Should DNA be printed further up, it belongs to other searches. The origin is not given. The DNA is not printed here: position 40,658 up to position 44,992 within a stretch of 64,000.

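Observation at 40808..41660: carB is fused in frame to a DapF-like domain that lacks the first catalytic cysteine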

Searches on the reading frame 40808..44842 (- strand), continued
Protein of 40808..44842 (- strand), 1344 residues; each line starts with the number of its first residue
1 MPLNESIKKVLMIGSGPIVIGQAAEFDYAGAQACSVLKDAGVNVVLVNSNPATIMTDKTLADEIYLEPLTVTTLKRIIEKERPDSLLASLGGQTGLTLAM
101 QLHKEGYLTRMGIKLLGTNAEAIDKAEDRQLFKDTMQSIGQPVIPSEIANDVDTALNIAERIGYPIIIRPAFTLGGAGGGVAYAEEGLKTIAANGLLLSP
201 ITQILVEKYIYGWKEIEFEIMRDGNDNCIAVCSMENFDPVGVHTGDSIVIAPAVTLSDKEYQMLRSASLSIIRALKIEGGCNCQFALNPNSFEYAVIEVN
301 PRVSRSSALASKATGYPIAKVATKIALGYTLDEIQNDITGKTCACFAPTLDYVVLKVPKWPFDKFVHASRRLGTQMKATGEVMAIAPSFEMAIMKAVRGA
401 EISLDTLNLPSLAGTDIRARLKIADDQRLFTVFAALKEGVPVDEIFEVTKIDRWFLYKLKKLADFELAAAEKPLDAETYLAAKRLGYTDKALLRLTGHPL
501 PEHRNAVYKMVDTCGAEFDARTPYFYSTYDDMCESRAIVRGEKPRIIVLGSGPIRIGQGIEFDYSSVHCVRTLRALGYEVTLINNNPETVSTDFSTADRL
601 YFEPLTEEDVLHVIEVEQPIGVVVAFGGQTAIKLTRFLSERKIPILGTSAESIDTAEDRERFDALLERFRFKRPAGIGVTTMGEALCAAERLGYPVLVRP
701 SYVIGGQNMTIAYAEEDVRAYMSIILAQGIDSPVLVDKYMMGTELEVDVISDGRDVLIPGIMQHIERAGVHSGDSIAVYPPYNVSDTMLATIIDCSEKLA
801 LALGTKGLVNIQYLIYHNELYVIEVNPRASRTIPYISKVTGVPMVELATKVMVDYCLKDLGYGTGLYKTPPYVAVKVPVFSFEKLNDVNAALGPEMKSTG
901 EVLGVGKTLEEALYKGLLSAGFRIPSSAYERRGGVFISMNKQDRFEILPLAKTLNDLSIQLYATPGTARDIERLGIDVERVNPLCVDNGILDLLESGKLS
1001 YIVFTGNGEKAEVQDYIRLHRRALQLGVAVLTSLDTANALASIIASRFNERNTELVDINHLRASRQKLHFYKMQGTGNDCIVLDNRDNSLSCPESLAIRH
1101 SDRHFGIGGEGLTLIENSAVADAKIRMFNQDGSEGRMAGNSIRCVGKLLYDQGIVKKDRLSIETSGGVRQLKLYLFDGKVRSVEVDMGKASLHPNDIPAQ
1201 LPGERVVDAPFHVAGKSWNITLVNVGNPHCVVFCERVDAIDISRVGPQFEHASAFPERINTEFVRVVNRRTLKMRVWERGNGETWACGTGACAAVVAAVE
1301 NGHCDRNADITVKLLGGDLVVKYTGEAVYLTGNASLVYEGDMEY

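Call 67: find_homologous_proteins(query=window:40811-44842:-)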
Query window:40811-44842:- (1344 aa): 8000 proteins with E <= 0.001 among 8000 candidates; the best 120 are listed.
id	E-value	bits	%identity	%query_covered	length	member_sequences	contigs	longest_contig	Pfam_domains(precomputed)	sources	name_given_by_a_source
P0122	0.0e+0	3036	100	100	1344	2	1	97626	PF25596.2,PF02142.28,PF15632.12,PF02786.23,PF02787.26,PF02222.28,PF01678.25,PF02655.20,PF01071.25,PF07478.19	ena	-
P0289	0.0e+0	2907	96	100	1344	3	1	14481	PF25596.2,PF02142.28,PF15632.12,PF13549.12,PF02786.23,PF02787.26,PF02222.28,PF01678.25,PF02655.20,PF01071.25,PF07478.19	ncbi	-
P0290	0.0e+0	2825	93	100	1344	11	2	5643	PF25596.2,PF02142.28,PF15632.12,PF13549.12,PF02786.23,PF02787.26,PF02222.28,PF01678.25,PF02655.20,PF01071.25,PF07478.19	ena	-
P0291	0.0e+0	2600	85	100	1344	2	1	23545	PF25596.2,PF02142.28,PF15632.12,PF13549.12,PF02786.23,PF02787.26,PF02222.28,PF01678.25,PF02655.20,PF01071.25,PF07478.19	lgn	-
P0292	0.0e+0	2522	82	100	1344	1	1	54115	PF25596.2,PF02142.28,PF15632.12,PF13549.12,PF02786.23,PF02787.26,PF01678.25,PF02655.20,PF07478.19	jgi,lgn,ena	-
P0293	0.0e+0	2474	81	100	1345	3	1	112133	PF25596.2,PF02142.28,PF15632.12,PF13549.12,PF02786.23,PF02787.26,PF02222.28,PF01678.25,PF02655.20,PF01071.25,PF07478.19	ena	-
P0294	0.0e+0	2471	81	100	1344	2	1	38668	PF25596.2,PF02142.28,PF15632.12,PF13549.12,PF02786.23,PF02787.26,PF02222.28,PF01678.25,PF02655.20,PF01071.25,PF07478.19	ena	-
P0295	0.0e+0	2467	81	100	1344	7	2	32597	PF25596.2,PF02142.28,PF15632.12,PF13549.12,PF02786.23,PF02787.26,PF02222.28,PF01678.25,PF02655.20,PF01071.25,PF07478.19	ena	-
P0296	0.0e+0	2338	77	100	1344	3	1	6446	PF25596.2,PF02142.28,PF15632.12,PF13549.12,PF02786.23,PF02787.26,PF02222.28,PF01678.25,PF02655.20,PF01071.25,PF07478.19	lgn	-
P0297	0.0e+0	2292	74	100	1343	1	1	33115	PF25596.2,PF02142.28,PF15632.12,PF02786.23,PF02787.26,PF02222.28,PF01678.25,PF02655.20,PF01071.25,PF07478.19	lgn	-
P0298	0.0e+0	2248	73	100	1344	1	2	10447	PF25596.2,PF02142.28,PF15632.12,PF13549.12,PF02786.23,PF02787.26,PF02222.28,PF01678.25,PF02655.20,PF01071.25,PF07478.19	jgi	-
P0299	0.0e+0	2241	73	100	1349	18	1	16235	PF25596.2,PF02142.28,PF15632.12,PF02786.23,PF02787.26,PF02222.28,PF01678.25,PF02655.20,PF01071.25,PF07478.19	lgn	-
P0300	0.0e+0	2230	73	100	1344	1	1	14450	PF25596.2,PF02142.28,PF15632.12,PF13549.12,PF02786.23,PF02787.26,PF02222.28,PF01678.25,PF02655.20,PF01071.25,PF07478.19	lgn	-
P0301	0.0e+0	2227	72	100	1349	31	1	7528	PF25596.2,PF02142.28,PF15632.12,PF13549.12,PF02786.23,PF02787.26,PF02222.28,PF01678.25,PF02655.20,PF01071.25,PF07478.19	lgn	-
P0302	0.0e+0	2215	72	100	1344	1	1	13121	PF15632.12,PF13549.12,PF02787.26,PF02222.28,PF01678.25,PF08443.17,PF02655.20,PF01071.25,PF07478.19,PF25596.2,PF02142.28,PF02786.23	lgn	-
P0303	0.0e+0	2214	73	100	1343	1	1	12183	PF25596.2,PF02142.28,PF15632.12,PF02786.23,PF02787.26,PF02222.28,PF01678.25,PF02655.20,PF01071.25,PF07478.19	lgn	-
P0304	0.0e+0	2213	72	100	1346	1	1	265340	PF25596.2,PF02142.28,PF15632.12,PF13549.12,PF02786.23,PF02787.26,PF02222.28,PF01678.25,PF02655.20,PF07478.19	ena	-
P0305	0.0e+0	2213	72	100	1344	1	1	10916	PF25596.2,PF02142.28,PF15632.12,PF02786.23,PF02787.26,PF02222.28,PF01678.25,PF08443.17,PF02655.20,PF01071.25,PF07478.19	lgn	-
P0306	0.0e+0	2212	73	100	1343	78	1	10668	PF25596.2,PF02142.28,PF15632.12,PF02786.23,PF02787.26,PF02222.28,PF01678.25,PF02655.20,PF01071.25,PF07478.19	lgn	-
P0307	0.0e+0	2212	73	100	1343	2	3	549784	PF25596.2,PF02142.28,PF15632.12,PF02786.23,PF02787.26,PF02222.28,PF01678.25,PF02655.20,PF01071.25,PF07478.19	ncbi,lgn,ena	-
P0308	0.0e+0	2211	73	100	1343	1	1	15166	PF25596.2,PF02142.28,PF15632.12,PF02786.23,PF02787.26,PF02222.28,PF01678.25,PF02655.20,PF01071.25,PF07478.19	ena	-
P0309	0.0e+0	2210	73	100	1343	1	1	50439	PF25596.2,PF02142.28,PF15632.12,PF13549.12,PF02786.23,PF02787.26,PF02222.28,PF01678.25,PF02655.20,PF01071.25,PF07478.19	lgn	-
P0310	0.0e+0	2210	73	100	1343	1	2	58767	PF25596.2,PF02142.28,PF15632.12,PF02786.23,PF02787.26,PF02222.28,PF01678.25,PF02655.20,PF01071.25,PF07478.19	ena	-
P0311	0.0e+0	2209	73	100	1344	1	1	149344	PF25596.2,PF02142.28,PF15632.12,PF02786.23,PF02787.26,PF02222.28,PF01678.25,PF02655.20,PF01071.25,PF07478.19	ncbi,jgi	ncbi:MAG: carbamoyl-phosphate synthase large subunit [Christensenellales bacterium]|jgi:carbamoyl-ph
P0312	0.0e+0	2209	73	100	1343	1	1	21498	PF25596.2,PF02142.28,PF15632.12,PF02786.23,PF02787.26,PF02222.28,PF01678.25,PF02655.20,PF01071.25,PF07478.19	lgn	-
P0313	0.0e+0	2209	73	100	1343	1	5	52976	PF25596.2,PF02142.28,PF15632.12,PF02786.23,PF02787.26,PF02222.28,PF01678.25,PF02655.20,PF01071.25,PF07478.19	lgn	-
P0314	0.0e+0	2208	72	100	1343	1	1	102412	PF25596.2,PF02142.28,PF15632.12,PF13549.12,PF02786.23,PF02787.26,PF02222.28,PF01678.25,PF02655.20,PF01071.25,PF07478.19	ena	-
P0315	0.0e+0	2208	73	100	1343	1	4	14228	PF25596.2,PF02142.28,PF15632.12,PF02786.23,PF02787.26,PF02222.28,PF01678.25,PF02655.20,PF01071.25,PF07478.19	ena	-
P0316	0.0e+0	2208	73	100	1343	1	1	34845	PF25596.2,PF02142.28,PF15632.12,PF02786.23,PF02787.26,PF02222.28,PF01678.25,PF02655.20,PF01071.25,PF07478.19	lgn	-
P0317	0.0e+0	2208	73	100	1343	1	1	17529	PF25596.2,PF02142.28,PF15632.12,PF13549.12,PF02786.23,PF02787.26,PF02222.28,PF01678.25,PF02655.20,PF01071.25,PF07478.19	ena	-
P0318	0.0e+0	2208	73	100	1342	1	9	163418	PF25596.2,PF02142.28,PF15632.12,PF02786.23,PF02787.26,PF02222.28,PF01678.25,PF02655.20,PF01071.25,PF07478.19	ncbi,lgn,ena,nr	ncbi:MAG: carbamoyl-phosphate synthase large subunit [Eubacterium sp.]|nr:carbamoyl-phosphate syntha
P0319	0.0e+0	2208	73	100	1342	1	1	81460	PF25596.2,PF02142.28,PF15632.12,PF02786.23,PF02787.26,PF02222.28,PF01678.25,PF02655.20,PF01071.25,PF07478.19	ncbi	-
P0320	0.0e+0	2208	73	100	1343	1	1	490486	PF25596.2,PF02142.28,PF15632.12,PF02786.23,PF02787.26,PF02222.28,PF01678.25,PF02655.20,PF01071.25,PF07478.19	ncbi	-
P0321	0.0e+0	2207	72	100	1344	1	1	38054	PF25596.2,PF02142.28,PF15632.12,PF02786.23,PF02787.26,PF02222.28,PF01678.25,PF08443.17,PF02655.20,PF01071.25,PF07478.19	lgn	-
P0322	0.0e+0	2207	73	100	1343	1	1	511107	PF25596.2,PF02142.28,PF15632.12,PF02786.23,PF02787.26,PF02222.28,PF01678.25,PF02655.20,PF01071.25,PF07478.19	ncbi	-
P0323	0.0e+0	2207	72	100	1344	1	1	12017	PF25596.2,PF02142.28,PF15632.12,PF02786.23,PF02787.26,PF02222.28,PF01678.25,PF08443.17,PF02655.20,PF01071.25,PF07478.19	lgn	-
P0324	0.0e+0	2207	73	100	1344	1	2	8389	PF25596.2,PF02142.28,PF15632.12,PF02786.23,PF02787.26,PF02222.28,PF01678.25,PF02655.20,PF07478.19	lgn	-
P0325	0.0e+0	2205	73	100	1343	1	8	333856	PF25596.2,PF02142.28,PF15632.12,PF02786.23,PF02787.26,PF02222.28,PF01678.25,PF02655.20,PF07478.19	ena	-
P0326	0.0e+0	2205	73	100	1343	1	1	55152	PF25596.2,PF02142.28,PF15632.12,PF02786.23,PF02787.26,PF02222.28,PF01678.25,PF02655.20,PF01071.25,PF07478.19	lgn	-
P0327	0.0e+0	2205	73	100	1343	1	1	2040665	PF25596.2,PF02142.28,PF15632.12,PF02786.23,PF02787.26,PF02222.28,PF01678.25,PF02655.20,PF01071.25,PF07478.19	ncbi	-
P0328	0.0e+0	2204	73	100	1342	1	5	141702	PF25596.2,PF02142.28,PF15632.12,PF02786.23,PF02787.26,PF02222.28,PF01678.25,PF02655.20,PF01071.25,PF07478.19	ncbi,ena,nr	ncbi:MAG: carbamoyl-phosphate synthase large subunit [Eubacterium sp.]|nr:carbamoyl-phosphate syntha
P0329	0.0e+0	2204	73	100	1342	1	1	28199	PF25596.2,PF02142.28,PF15632.12,PF02786.23,PF02787.26,PF02222.28,PF01678.25,PF02655.20,PF01071.25,PF07478.19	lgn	-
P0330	0.0e+0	2204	73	100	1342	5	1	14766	PF25596.2,PF02142.28,PF15632.12,PF02786.23,PF02787.26,PF02222.28,PF01678.25,PF02655.20,PF01071.25,PF07478.19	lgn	-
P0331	0.0e+0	2203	73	100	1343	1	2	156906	PF25596.2,PF02142.28,PF15632.12,PF02786.23,PF02787.26,PF02222.28,PF01678.25,PF02655.20,PF01071.25,PF07478.19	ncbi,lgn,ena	-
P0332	0.0e+0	2203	73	100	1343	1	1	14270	PF25596.2,PF02142.28,PF15632.12,PF13549.12,PF02786.23,PF02787.26,PF02222.28,PF01678.25,PF02655.20,PF07478.19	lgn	-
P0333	0.0e+0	2203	72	100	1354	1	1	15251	PF25596.2,PF02142.28,PF15632.12,PF13549.12,PF02786.23,PF02787.26,PF02222.28,PF01678.25,PF02655.20,PF01071.25,PF07478.19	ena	-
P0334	0.0e+0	2202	72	100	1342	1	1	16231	PF25596.2,PF02142.28,PF15632.12,PF02786.23,PF02787.26,PF02222.28,PF01678.25,PF02655.20,PF01071.25,PF07478.19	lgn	-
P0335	0.0e+0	2202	72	100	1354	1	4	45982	PF25596.2,PF02142.28,PF15632.12,PF13549.12,PF02786.23,PF02787.26,PF02222.28,PF01678.25,PF02655.20,PF01071.25,PF07478.19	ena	-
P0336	0.0e+0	2201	72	100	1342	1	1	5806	PF25596.2,PF02142.28,PF15632.12,PF02786.23,PF02787.26,PF02222.28,PF01678.25,PF02655.20,PF01071.25,PF07478.19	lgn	-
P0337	0.0e+0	2200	73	100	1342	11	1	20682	PF25596.2,PF02142.28,PF15632.12,PF02786.23,PF02787.26,PF02222.28,PF01678.25,PF02655.20,PF01071.25,PF07478.19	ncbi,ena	-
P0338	0.0e+0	2199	73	100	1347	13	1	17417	PF25596.2,PF02142.28,PF15632.12,PF02786.23,PF02787.26,PF02222.28,PF01678.25,PF02655.20,PF01071.25,PF07478.19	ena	-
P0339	0.0e+0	2199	72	100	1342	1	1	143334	PF25596.2,PF02142.28,PF15632.12,PF13549.12,PF02786.23,PF02787.26,PF02222.28,PF01678.25,PF02655.20,PF01071.25,PF07478.19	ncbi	-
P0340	0.0e+0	2198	73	100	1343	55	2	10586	PF25596.2,PF02142.28,PF15632.12,PF13549.12,PF02786.23,PF02787.26,PF02222.28,PF01678.25,PF02655.20,PF01071.25,PF07478.19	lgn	-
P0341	0.0e+0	2198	73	100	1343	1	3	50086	PF25596.2,PF02142.28,PF15632.12,PF02786.23,PF02787.26,PF02222.28,PF01678.25,PF02655.20,PF01071.25,PF07478.19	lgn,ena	-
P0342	0.0e+0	2198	73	100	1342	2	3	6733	PF25596.2,PF02142.28,PF15632.12,PF02786.23,PF02787.26,PF02222.28,PF01678.25,PF02655.20,PF01071.25,PF07478.19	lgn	-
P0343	0.0e+0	2197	72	100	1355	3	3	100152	PF15632.12,PF13549.12,PF02787.26,PF02222.28,PF01678.25,PF08443.17,PF02655.20,PF01071.25,PF07478.19,PF25596.2,PF02142.28,PF02786.23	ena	-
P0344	0.0e+0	2197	72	100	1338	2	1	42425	PF25596.2,PF02142.28,PF15632.12,PF02786.23,PF02787.26,PF02222.28,PF01678.25,PF08443.17,PF02655.20,PF01071.25,PF07478.19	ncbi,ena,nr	ncbi:MAG: carbamoyl-phosphate synthase large subunit [Clostridia bacterium]|nr:carbamoyl-phosphate s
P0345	0.0e+0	2197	72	100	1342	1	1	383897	PF25596.2,PF02142.28,PF15632.12,PF02786.23,PF02787.26,PF02222.28,PF01678.25,PF02655.20,PF01071.25,PF07478.19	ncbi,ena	-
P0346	0.0e+0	2197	73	100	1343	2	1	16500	PF25596.2,PF02142.28,PF15632.12,PF02786.23,PF02787.26,PF02222.28,PF01678.25,PF02655.20,PF01071.25,PF07478.19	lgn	-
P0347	0.0e+0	2197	72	100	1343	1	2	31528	PF25596.2,PF02142.28,PF15632.12,PF02786.23,PF02787.26,PF02222.28,PF01678.25,PF02655.20,PF01071.25,PF07478.19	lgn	-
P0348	0.0e+0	2197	72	100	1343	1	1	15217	PF25596.2,PF02142.28,PF15632.12,PF02786.23,PF02787.26,PF02222.28,PF01678.25,PF02655.20,PF01071.25,PF07478.19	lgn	-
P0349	0.0e+0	2197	72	100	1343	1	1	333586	PF25596.2,PF02142.28,PF15632.12,PF02786.23,PF02787.26,PF02222.28,PF01678.25,PF02655.20,PF01071.25,PF07478.19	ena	-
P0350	0.0e+0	2197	72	100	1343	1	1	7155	PF25596.2,PF02142.28,PF15632.12,PF02786.23,PF02787.26,PF02222.28,PF01678.25,PF02655.20,PF01071.25,PF07478.19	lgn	-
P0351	0.0e+0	2196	72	100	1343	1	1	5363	PF25596.2,PF02142.28,PF15632.12,PF13549.12,PF02786.23,PF02787.26,PF02222.28,PF01678.25,PF02655.20,PF01071.25,PF07478.19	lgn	-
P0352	0.0e+0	2196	73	100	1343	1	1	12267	PF25596.2,PF02142.28,PF15632.12,PF02786.23,PF02787.26,PF02222.28,PF01678.25,PF02655.20,PF01071.25,PF07478.19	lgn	-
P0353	0.0e+0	2196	72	100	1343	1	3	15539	PF25596.2,PF02142.28,PF15632.12,PF13549.12,PF02786.23,PF02787.26,PF02222.28,PF01678.25,PF02655.20,PF01071.25,PF07478.19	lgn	-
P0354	0.0e+0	2196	72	100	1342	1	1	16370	PF25596.2,PF02142.28,PF15632.12,PF02786.23,PF02787.26,PF02222.28,PF01678.25,PF02655.20,PF01071.25,PF07478.19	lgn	-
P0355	0.0e+0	2196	72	100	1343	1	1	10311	PF25596.2,PF02142.28,PF15632.12,PF02786.23,PF02787.26,PF02222.28,PF01678.25,PF02655.20,PF01071.25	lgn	-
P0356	0.0e+0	2196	73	100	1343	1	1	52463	PF25596.2,PF02142.28,PF15632.12,PF13549.12,PF02786.23,PF02787.26,PF02222.28,PF01678.25,PF02655.20,PF01071.25,PF07478.19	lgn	-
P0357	0.0e+0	2196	72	100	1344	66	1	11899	PF25596.2,PF02142.28,PF15632.12,PF13549.12,PF02786.23,PF02787.26,PF02222.28,PF01678.25,PF02655.20,PF01071.25,PF07478.19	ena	-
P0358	0.0e+0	2195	72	100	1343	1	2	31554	PF25596.2,PF02142.28,PF15632.12,PF02786.23,PF02787.26,PF02222.28,PF01678.25,PF02655.20,PF01071.25,PF07478.19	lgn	-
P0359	0.0e+0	2195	72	100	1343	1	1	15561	PF25596.2,PF02142.28,PF15632.12,PF02786.23,PF02787.26,PF02222.28,PF01678.25,PF02655.20,PF01071.25,PF07478.19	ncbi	-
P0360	0.0e+0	2195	72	100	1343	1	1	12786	PF25596.2,PF02142.28,PF15632.12,PF02786.23,PF02787.26,PF02222.28,PF01678.25,PF02655.20,PF01071.25,PF07478.19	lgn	-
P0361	0.0e+0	2195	72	100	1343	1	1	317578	PF25596.2,PF02142.28,PF15632.12,PF02786.23,PF02787.26,PF02222.28,PF01678.25,PF02655.20,PF01071.25,PF07478.19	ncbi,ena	-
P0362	0.0e+0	2195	72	100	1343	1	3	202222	PF25596.2,PF02142.28,PF15632.12,PF13549.12,PF02786.23,PF02787.26,PF02222.28,PF01678.25,PF02655.20,PF01071.25,PF07478.19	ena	-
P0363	0.0e+0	2195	71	100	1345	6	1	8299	PF25596.2,PF02142.28,PF15632.12,PF13549.12,PF02786.23,PF02787.26,PF02222.28,PF01678.25,PF02655.20,PF01071.25,PF07478.19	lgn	-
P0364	0.0e+0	2195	72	100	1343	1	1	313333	PF25596.2,PF02142.28,PF15632.12,PF02786.23,PF02787.26,PF02222.28,PF01678.25,PF02655.20,PF01071.25,PF07478.19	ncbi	-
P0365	0.0e+0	2195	72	100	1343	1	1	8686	PF25596.2,PF02142.28,PF15632.12,PF02786.23,PF02787.26,PF02222.28,PF01678.25,PF02655.20,PF01071.25,PF07478.19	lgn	-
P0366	0.0e+0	2195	72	100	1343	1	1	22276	PF25596.2,PF02142.28,PF15632.12,PF02786.23,PF02787.26,PF02222.28,PF01678.25,PF02655.20,PF01071.25,PF07478.19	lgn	-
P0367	0.0e+0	2195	72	100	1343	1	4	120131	PF25596.2,PF02142.28,PF15632.12,PF02786.23,PF02787.26,PF02222.28,PF01678.25,PF02655.20,PF01071.25,PF07478.19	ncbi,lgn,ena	-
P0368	0.0e+0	2194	72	100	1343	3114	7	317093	PF25596.2,PF02142.28,PF15632.12,PF13549.12,PF02786.23,PF02787.26,PF02222.28,PF01678.25,PF02655.20,PF07478.19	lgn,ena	-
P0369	0.0e+0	2194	72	100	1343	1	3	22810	PF25596.2,PF02142.28,PF15632.12,PF02786.23,PF02787.26,PF02222.28,PF01678.25,PF02655.20,PF01071.25,PF07478.19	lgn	-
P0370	0.0e+0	2194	72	100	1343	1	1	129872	PF25596.2,PF02142.28,PF15632.12,PF02786.23,PF02787.26,PF02222.28,PF01678.25,PF02655.20,PF01071.25,PF07478.19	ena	-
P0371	0.0e+0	2194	72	100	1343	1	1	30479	PF25596.2,PF02142.28,PF15632.12,PF02786.23,PF02787.26,PF02222.28,PF01678.25,PF02655.20,PF01071.25,PF07478.19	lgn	-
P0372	0.0e+0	2194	72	100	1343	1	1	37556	PF25596.2,PF02142.28,PF15632.12,PF02786.23,PF02787.26,PF02222.28,PF01678.25,PF02655.20,PF01071.25,PF07478.19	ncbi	ncbi:MAG: carbamoyl-phosphate synthase large subunit [Eubacterium sp.]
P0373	0.0e+0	2194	73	100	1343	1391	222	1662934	PF25596.2,PF02142.28,PF15632.12,PF13549.12,PF02786.23,PF02787.26,PF02222.28,PF01678.25,PF02655.20,PF01071.25,PF07478.19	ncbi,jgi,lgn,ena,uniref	jgi:carbamoyl-phosphate synthase large subunit|uniref:carbamoyl-phosphate synthase large subunit n=1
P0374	0.0e+0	2194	72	100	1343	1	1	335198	PF25596.2,PF02142.28,PF15632.12,PF13549.12,PF02786.23,PF02787.26,PF02222.28,PF01678.25,PF02655.20,PF01071.25,PF07478.19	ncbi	-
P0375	0.0e+0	2194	72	100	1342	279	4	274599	PF25596.2,PF02142.28,PF15632.12,PF02786.23,PF02787.26,PF02222.28,PF01678.25,PF02655.20,PF01071.25,PF07478.19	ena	-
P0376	0.0e+0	2193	72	100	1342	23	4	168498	PF25596.2,PF02142.28,PF15632.12,PF02786.23,PF02787.26,PF02222.28,PF01678.25,PF02655.20,PF01071.25,PF07478.19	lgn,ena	-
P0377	0.0e+0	2193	72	100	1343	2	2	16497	PF25596.2,PF02142.28,PF15632.12,PF02786.23,PF02787.26,PF02222.28,PF01678.25,PF02655.20,PF01071.25,PF07478.19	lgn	-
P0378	0.0e+0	2193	73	100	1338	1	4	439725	PF25596.2,PF02142.28,PF15632.12,PF02786.23,PF02787.26,PF02222.28,PF01678.25,PF02655.20,PF01071.25,PF07478.19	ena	-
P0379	0.0e+0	2193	73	100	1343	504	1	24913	PF25596.2,PF02142.28,PF15632.12,PF02786.23,PF02787.26,PF02222.28,PF01678.25,PF02655.20,PF01071.25,PF07478.19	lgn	-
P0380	0.0e+0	2193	72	100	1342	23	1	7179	PF25596.2,PF02142.28,PF15632.12,PF02786.23,PF02787.26,PF02222.28,PF01678.25,PF02655.20,PF01071.25,PF07478.19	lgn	-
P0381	0.0e+0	2192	73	100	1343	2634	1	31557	PF25596.2,PF02142.28,PF15632.12,PF13549.12,PF02786.23,PF02787.26,PF02222.28,PF01678.25,PF02655.20,PF01071.25,PF07478.19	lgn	-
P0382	0.0e+0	2192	72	100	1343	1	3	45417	PF25596.2,PF02142.28,PF15632.12,PF02786.23,PF02787.26,PF02222.28,PF01678.25,PF02655.20,PF01071.25,PF07478.19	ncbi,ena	-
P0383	0.0e+0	2192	72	100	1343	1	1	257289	PF25596.2,PF02142.28,PF15632.12,PF02786.23,PF02787.26,PF02222.28,PF01678.25,PF02655.20,PF01071.25,PF07478.19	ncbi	-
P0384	0.0e+0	2192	72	100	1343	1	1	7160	PF25596.2,PF02142.28,PF15632.12,PF02786.23,PF02787.26,PF02222.28,PF01678.25,PF02655.20,PF01071.25,PF07478.19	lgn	-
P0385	0.0e+0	2192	72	100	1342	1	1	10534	PF25596.2,PF02142.28,PF15632.12,PF02786.23,PF02787.26,PF02222.28,PF01678.25,PF02655.20,PF01071.25,PF07478.19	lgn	-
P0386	0.0e+0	2191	72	100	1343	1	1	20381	PF25596.2,PF02142.28,PF15632.12,PF13549.12,PF02786.23,PF02787.26,PF02222.28,PF01678.25,PF02655.20,PF01071.25,PF07478.19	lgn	-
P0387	0.0e+0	2191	72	100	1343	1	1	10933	PF25596.2,PF02142.28,PF15632.12,PF02786.23,PF02787.26,PF02222.28,PF01678.25,PF02655.20,PF01071.25,PF07478.19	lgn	-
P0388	0.0e+0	2190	73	100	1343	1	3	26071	PF25596.2,PF02142.28,PF15632.12,PF02786.23,PF02787.26,PF02222.28,PF01678.25,PF02655.20,PF01071.25,PF07478.19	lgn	-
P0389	0.0e+0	2190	72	100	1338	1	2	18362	PF25596.2,PF02142.28,PF15632.12,PF02786.23,PF02787.26,PF02222.28,PF01678.25,PF02655.20,PF01071.25,PF07478.19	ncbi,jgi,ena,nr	ncbi:MAG: carbamoyl-phosphate synthase large subunit [Ruminococcaceae bacterium]|nr:carbamoyl-phosph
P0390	0.0e+0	2190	72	100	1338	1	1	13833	PF25596.2,PF02142.28,PF15632.12,PF13549.12,PF02786.23,PF02787.26,PF02222.28,PF01678.25,PF02655.20,PF01071.25,PF07478.19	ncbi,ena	-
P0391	0.0e+0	2190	72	100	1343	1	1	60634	PF25596.2,PF02142.28,PF15632.12,PF13549.12,PF02786.23,PF02787.26,PF02222.28,PF01678.25,PF02655.20,PF01071.25,PF07478.19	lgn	-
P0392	0.0e+0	2190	72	100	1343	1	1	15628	PF25596.2,PF02142.28,PF15632.12,PF02786.23,PF02787.26,PF02222.28,PF01678.25,PF02655.20,PF01071.25,PF07478.19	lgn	-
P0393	0.0e+0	2190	72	100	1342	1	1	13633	PF25596.2,PF02142.28,PF15632.12,PF02786.23,PF02787.26,PF02222.28,PF01678.25,PF02655.20,PF01071.25,PF07478.19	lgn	-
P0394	0.0e+0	2190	72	100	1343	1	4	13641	PF25596.2,PF02142.28,PF15632.12,PF02786.23,PF02787.26,PF02222.28,PF01678.25,PF02655.20,PF01071.25,PF07478.19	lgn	-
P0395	0.0e+0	2189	72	100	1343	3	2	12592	PF25596.2,PF02142.28,PF15632.12,PF13549.12,PF02786.23,PF02787.26,PF02222.28,PF01678.25,PF02655.20,PF01071.25,PF07478.19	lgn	-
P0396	0.0e+0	2189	72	100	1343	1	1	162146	PF25596.2,PF02142.28,PF15632.12,PF02786.23,PF02787.26,PF02222.28,PF01678.25,PF02655.20,PF01071.25,PF07478.19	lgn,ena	-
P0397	0.0e+0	2188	72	100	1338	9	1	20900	PF25596.2,PF02142.28,PF15632.12,PF02786.23,PF02787.26,PF02222.28,PF01678.25,PF02655.20,PF01071.25,PF07478.19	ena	-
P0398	0.0e+0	2188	72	100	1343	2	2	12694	PF25596.2,PF02142.28,PF15632.12,PF02786.23,PF02787.26,PF02222.28,PF01678.25,PF02655.20,PF01071.25,PF07478.19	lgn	-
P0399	0.0e+0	2188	72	100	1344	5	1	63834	PF25596.2,PF02142.28,PF15632.12,PF02786.23,PF02787.26,PF02222.28,PF01678.25,PF02655.20,PF01071.25,PF07478.19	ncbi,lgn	-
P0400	0.0e+0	2187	72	100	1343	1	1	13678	PF25596.2,PF02142.28,PF15632.12,PF02786.23,PF02787.26,PF02222.28,PF01678.25,PF02655.20,PF01071.25,PF07478.19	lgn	-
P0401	0.0e+0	2187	72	100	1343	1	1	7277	PF25596.2,PF02142.28,PF15632.12,PF02786.23,PF02787.26,PF02222.28,PF01678.25,PF02655.20,PF01071.25,PF07478.19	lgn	-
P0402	0.0e+0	2186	72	100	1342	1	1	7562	PF25596.2,PF02142.28,PF15632.12,PF13549.12,PF02786.23,PF02787.26,PF02222.28,PF01678.25,PF02655.20,PF01071.25,PF07478.19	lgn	-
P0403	0.0e+0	2186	72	100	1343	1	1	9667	PF25596.2,PF02142.28,PF15632.12,PF02786.23,PF02787.26,PF02222.28,PF01678.25,PF02655.20,PF01071.25,PF07478.19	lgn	-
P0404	0.0e+0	2186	72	100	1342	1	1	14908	PF25596.2,PF02142.28,PF15632.12,PF02786.23,PF02787.26,PF02222.28,PF01678.25,PF02655.20,PF01071.25,PF07478.19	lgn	-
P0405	0.0e+0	2186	72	100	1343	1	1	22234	PF25596.2,PF02142.28,PF15632.12,PF02786.23,PF02787.26,PF02222.28,PF01678.25,PF02655.20,PF01071.25,PF07478.19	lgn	-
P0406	0.0e+0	2186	72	100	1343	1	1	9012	PF25596.2,PF02142.28,PF15632.12,PF02786.23,PF02787.26,PF02222.28,PF01678.25,PF02655.20,PF01071.25,PF07478.19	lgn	-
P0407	0.0e+0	2186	72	100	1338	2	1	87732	PF25596.2,PF02142.28,PF15632.12,PF13549.12,PF02786.23,PF02787.26,PF02222.28,PF01678.25,PF02655.20,PF01071.25,PF07478.19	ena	-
